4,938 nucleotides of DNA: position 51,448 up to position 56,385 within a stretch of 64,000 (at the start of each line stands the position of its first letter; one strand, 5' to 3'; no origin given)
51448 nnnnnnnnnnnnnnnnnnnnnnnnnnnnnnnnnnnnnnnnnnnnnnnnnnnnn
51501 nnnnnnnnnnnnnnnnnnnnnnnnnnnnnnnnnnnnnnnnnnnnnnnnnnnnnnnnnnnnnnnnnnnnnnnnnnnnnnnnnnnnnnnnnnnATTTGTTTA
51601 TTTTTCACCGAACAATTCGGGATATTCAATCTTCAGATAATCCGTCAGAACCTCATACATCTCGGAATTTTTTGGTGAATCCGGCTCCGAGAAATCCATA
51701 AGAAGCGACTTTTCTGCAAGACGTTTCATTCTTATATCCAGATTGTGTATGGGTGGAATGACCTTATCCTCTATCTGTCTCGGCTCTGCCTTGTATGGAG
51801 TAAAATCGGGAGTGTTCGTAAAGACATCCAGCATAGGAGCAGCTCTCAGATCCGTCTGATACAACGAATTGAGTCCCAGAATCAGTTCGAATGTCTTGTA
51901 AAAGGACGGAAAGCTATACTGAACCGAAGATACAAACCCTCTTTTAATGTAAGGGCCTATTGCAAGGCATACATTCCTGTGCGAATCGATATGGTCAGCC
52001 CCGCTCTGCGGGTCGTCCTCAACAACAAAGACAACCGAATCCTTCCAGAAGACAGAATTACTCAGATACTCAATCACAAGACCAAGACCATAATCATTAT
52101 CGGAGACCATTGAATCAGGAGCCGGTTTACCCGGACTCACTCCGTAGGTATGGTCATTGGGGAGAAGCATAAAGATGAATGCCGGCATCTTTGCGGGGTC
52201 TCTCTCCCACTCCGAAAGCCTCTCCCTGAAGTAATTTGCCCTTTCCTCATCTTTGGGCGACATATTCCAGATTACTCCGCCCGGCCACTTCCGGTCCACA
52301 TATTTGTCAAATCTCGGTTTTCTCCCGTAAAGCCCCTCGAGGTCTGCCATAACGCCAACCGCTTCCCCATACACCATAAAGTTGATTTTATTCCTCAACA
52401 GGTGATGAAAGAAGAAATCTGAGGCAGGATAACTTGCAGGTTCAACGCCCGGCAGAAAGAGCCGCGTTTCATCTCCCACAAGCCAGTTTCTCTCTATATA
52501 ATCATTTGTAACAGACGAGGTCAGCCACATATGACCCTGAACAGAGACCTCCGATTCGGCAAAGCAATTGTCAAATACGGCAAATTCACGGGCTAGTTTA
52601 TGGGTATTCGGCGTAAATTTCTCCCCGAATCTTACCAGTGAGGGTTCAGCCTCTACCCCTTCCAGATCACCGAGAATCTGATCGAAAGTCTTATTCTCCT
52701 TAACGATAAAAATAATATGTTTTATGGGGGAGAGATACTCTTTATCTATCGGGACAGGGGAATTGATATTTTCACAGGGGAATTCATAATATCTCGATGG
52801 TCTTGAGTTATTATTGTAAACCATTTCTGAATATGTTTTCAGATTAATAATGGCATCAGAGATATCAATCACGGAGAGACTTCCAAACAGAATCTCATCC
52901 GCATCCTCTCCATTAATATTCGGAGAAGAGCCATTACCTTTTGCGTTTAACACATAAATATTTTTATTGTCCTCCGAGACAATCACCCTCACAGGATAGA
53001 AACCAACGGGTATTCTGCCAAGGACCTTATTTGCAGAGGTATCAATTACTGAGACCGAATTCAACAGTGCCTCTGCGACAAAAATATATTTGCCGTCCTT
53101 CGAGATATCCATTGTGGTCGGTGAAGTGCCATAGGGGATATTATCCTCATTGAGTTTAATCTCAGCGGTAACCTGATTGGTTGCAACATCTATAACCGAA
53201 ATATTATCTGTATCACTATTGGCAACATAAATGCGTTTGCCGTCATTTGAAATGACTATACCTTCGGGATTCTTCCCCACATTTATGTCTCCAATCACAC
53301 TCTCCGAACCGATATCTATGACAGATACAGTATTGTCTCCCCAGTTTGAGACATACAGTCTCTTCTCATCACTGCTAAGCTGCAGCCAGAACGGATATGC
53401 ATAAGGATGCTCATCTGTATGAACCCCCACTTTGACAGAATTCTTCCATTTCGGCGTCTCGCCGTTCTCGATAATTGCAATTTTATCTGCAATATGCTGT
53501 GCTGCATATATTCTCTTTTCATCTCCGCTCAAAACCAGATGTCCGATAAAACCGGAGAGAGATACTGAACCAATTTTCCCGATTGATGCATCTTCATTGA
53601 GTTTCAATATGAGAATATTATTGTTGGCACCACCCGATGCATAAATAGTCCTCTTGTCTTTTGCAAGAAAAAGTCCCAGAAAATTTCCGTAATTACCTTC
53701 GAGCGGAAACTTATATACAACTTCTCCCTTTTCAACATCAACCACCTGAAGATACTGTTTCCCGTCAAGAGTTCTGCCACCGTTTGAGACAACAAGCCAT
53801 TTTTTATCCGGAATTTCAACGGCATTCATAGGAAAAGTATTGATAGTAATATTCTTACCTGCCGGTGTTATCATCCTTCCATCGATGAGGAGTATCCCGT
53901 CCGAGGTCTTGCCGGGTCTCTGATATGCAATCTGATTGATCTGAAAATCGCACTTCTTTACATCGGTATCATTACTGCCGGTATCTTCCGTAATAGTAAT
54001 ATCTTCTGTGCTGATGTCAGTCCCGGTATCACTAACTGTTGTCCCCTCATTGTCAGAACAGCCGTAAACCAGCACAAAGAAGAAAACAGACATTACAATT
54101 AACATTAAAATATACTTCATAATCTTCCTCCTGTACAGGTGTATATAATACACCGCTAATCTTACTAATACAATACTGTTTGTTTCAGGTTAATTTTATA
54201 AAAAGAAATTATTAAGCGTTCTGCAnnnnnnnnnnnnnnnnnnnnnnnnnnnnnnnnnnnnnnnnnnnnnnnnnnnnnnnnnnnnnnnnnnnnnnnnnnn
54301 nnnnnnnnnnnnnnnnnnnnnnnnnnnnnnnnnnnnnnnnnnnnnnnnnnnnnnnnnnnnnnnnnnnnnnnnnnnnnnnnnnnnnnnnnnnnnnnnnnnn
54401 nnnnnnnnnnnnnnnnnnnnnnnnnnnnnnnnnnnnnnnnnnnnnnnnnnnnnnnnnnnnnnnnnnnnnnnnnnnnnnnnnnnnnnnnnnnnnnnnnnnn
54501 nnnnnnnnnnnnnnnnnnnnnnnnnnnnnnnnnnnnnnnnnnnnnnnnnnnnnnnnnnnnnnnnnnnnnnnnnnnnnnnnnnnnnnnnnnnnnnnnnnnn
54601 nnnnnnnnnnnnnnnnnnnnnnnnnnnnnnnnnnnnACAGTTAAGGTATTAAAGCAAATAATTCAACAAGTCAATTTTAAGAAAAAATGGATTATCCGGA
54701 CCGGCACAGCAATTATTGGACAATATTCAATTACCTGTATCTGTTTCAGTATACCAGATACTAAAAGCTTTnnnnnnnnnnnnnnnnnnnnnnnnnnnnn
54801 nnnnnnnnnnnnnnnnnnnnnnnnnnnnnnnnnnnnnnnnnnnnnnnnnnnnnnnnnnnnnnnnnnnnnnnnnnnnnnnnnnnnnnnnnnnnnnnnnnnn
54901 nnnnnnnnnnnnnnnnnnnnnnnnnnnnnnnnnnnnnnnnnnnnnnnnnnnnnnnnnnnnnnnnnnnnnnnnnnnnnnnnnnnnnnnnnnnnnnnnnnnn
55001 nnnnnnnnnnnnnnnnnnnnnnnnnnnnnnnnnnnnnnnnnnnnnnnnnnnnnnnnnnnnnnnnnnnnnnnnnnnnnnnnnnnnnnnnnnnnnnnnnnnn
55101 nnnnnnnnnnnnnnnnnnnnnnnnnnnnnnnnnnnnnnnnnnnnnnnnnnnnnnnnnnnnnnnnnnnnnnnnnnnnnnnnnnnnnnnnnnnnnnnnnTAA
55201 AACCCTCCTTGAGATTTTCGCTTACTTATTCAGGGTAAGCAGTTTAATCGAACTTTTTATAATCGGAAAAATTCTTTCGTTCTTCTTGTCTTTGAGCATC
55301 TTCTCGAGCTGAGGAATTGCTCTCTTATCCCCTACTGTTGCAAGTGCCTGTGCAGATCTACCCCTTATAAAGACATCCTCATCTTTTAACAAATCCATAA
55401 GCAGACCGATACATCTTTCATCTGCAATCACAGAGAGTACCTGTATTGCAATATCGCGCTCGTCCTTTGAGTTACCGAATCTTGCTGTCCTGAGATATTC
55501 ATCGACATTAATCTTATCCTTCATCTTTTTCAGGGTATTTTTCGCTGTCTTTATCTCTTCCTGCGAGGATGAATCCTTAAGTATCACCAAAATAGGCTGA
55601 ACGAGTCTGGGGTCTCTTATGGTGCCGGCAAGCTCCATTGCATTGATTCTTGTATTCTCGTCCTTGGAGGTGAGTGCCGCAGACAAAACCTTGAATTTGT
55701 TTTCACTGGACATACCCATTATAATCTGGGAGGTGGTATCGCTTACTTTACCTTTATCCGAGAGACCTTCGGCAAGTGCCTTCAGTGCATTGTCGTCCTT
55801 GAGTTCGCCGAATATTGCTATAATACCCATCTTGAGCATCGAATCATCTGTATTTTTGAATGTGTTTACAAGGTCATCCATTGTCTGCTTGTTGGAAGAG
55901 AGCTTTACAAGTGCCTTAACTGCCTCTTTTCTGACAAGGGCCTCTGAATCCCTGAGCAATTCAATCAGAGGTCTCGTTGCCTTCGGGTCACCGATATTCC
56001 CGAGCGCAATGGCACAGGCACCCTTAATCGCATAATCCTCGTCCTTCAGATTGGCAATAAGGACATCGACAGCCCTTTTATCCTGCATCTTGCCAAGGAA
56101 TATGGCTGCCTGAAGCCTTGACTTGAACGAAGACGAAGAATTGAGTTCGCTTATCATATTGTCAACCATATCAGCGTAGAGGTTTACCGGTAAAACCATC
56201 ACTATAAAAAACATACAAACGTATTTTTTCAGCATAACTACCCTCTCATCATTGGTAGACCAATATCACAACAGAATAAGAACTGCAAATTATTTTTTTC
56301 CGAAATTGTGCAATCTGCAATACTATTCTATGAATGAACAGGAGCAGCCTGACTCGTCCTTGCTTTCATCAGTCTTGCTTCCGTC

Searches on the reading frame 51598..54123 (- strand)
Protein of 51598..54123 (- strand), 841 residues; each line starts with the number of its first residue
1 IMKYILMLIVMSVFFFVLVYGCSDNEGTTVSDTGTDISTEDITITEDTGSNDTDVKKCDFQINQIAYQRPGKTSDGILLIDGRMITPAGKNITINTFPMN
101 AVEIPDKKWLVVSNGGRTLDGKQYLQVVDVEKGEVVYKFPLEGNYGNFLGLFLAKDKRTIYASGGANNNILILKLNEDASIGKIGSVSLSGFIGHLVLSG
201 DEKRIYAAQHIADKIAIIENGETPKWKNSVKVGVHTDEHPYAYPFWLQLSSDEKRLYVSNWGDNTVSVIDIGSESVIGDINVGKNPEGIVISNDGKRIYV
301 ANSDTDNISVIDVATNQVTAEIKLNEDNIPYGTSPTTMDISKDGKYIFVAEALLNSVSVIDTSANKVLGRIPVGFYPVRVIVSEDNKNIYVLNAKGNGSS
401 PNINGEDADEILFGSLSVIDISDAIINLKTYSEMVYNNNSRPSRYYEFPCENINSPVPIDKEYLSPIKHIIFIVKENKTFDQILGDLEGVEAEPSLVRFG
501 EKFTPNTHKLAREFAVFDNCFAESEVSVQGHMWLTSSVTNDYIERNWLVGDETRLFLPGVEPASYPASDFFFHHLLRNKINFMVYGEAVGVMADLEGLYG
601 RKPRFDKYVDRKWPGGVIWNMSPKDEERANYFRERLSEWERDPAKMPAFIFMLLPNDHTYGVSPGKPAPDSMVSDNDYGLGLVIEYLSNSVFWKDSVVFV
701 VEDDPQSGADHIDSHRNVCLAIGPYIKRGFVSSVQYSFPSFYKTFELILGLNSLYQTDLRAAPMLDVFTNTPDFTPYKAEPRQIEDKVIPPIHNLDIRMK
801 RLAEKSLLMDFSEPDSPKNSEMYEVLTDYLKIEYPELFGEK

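Call 7: search_protein_families(library=pfam, proteins=[window:51598-54123:-], max_evalue=0.01)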
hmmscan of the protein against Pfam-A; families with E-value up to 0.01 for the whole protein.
window:51598-54123:- (841 aa): 9 families
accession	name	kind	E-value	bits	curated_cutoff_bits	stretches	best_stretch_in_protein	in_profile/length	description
PF10282.15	Lactonase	-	2.2e-14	53.9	21.7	2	195-329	195-334/344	Lactonase, 7-bladed beta-propeller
PF21783.3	YNCE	-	3.7e-12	46.6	27.1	2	221-324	229-324/339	YNCE-like beta-propeller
PF04185.19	Phosphoesterase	-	2.3e-09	37.3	23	2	496-748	99-352/356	Phosphoesterase family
PF25174.1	Beta-prop_THOC3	-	8.2e-09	35.3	305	1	247-351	52-148/272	THOC3 beta-propeller domain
PF01731.26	Arylesterase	-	3.9e-07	30.6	21.3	0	280-316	50-86/86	Arylesterase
PF06433.17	Me-amine-dh_H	-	1.5e-05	24.6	21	1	253-348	2-110/343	Methylamine dehydrogenase heavy chain (MADH)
PF02239.22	Cytochrom_D1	-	7.1e-05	21.9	25.5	1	249-322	43-115/368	Cytochrome D1 heme domain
PF05694.17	SBP56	-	0.00015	21.1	34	1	189-303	302-385/453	56kDa selenium binding protein (SBP56)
PF08450.18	SGL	-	0.00081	19.5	26.3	0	286-391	136-242/246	SMP-30/Gluconolactonase/LRE-like region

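Call 48: search_protein_families(library=ncbifam, proteins=[window:51598-54123:-], max_evalue=0.1)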
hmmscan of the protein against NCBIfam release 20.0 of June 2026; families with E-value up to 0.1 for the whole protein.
window:51598-54123:- (841 aa): 17 families
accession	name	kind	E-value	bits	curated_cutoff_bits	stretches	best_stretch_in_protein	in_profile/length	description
TIGR02276.1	beta_rpt_yvtn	repeat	2.2e-33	113.9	27.85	3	252-292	2-42/42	beta-propeller repeat protein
TIGR03866.1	PQQ_ABC_repeats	subfamily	8.2e-30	103.9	287.3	1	252-389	9-139/310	PQQ-dependent catabolism-associated beta-propeller protein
NF052340.1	hydrazine_beta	equivalog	1.1e-27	97.1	560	1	242-393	33-180/372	hydrazine synthase subunit beta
NF052342.1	hydrazine_BC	exception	2.2e-24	85.6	1250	2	238-391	37-184/690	hydrazine synthase subunit beta-gamma fusion subunit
NF052460.1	L-NosZ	equivalog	1.1e-18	67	700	1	156-394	53-277/480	clade III lactonase-type nitrous-oxide reductase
NF052280.1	7_blade_YncE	equivalog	1.9e-13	50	400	1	154-350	135-316/338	7-bladed beta-propeller protein YncE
NF048007.1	MmpL3Stblzr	equivalog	2.2e-13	50.1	600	1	74-351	70-326/366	MmpL3/TtfA transport complex stabilizer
TIGR03907.1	QH_beta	equivalog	1.1e-11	44.5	223.2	2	264-350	11-98/338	quinohemoprotein amine dehydrogenase subunit beta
NF050136.1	PGL_lacton_Staph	exception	6.4e-07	28.7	500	1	288-356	244-310/341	6-phosphogluconolactonase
NF052453.1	MthilOxMtoX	equivalog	9.8e-07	27.5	650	1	203-304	251-354/408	methanethiol oxidase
NF008258.1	PRK11028.1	equivalog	1.1e-06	28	370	1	157-364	2-207/330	6-phosphogluconolactonase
TIGR02658.1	TTQ_MADH_Hv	equivalog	2.4e-06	26.6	454.45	1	249-361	15-140/358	methylamine dehydrogenase (amicyanin) large subunit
NF041516.1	PA2928_fam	subfamily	7.2e-06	25.6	70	1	103-175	294-366/376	PA2928 family protein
NF038117.1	choice_anch_I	subfamily_domain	1.2e-05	24.4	300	1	284-320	175-211/458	choice-of-anchor I family protein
NF038015.2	AztD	exception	0.00027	19.8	400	0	294-327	314-347/356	zinc metallochaperone AztD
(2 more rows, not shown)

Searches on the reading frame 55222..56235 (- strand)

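Call 47: search_protein_families(library=pfam, proteins=[window:55222-56235:-], max_evalue=0.01)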
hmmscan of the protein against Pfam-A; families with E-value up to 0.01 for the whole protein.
window:55222-56235:- (337 aa): 10 families
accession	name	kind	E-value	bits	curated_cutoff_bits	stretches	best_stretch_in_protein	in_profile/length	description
PF13646.12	HEAT_2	-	4.1e-37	126.8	27.7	4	26-109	3-87/88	HEAT repeats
PF03130.22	HEAT_PBS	-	2e-22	77.5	20.9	3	72-96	3-27/27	PBS lyase HEAT-like repeat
PF02985.28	HEAT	-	1.4e-12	47.1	23.5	1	89-114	4-29/31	HEAT repeat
PF13513.12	HEAT_EZ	-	7.3e-10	39.6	27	0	84-109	27-52/55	HEAT-like repeat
PF00514.29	Arm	-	1.2e-07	31.9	20.6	0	83-114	10-41/41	Armadillo/beta-catenin-like repeat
PF10363.15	RTP1_C1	-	0.00012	22.5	25.9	0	85-131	40-93/112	Required for nuclear transport of RNA pol II C-terminus 1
PF12717.13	Cnd1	-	0.00016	22.2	26.4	1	70-119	7-55/162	non-SMC mitotic condensation complex subunit 1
PF21581.3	SCD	-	0.00098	19.8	27.5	0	91-122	36-67/75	Stromalin conservative domain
PF15565.11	Imm30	-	0.0013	19.2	27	0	97-168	9-80/98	Immunity protein 30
PF11838.14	ERAP1_C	-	0.0013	18.6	38.2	0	99-237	166-299/318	ERAP1-like C-terminal domain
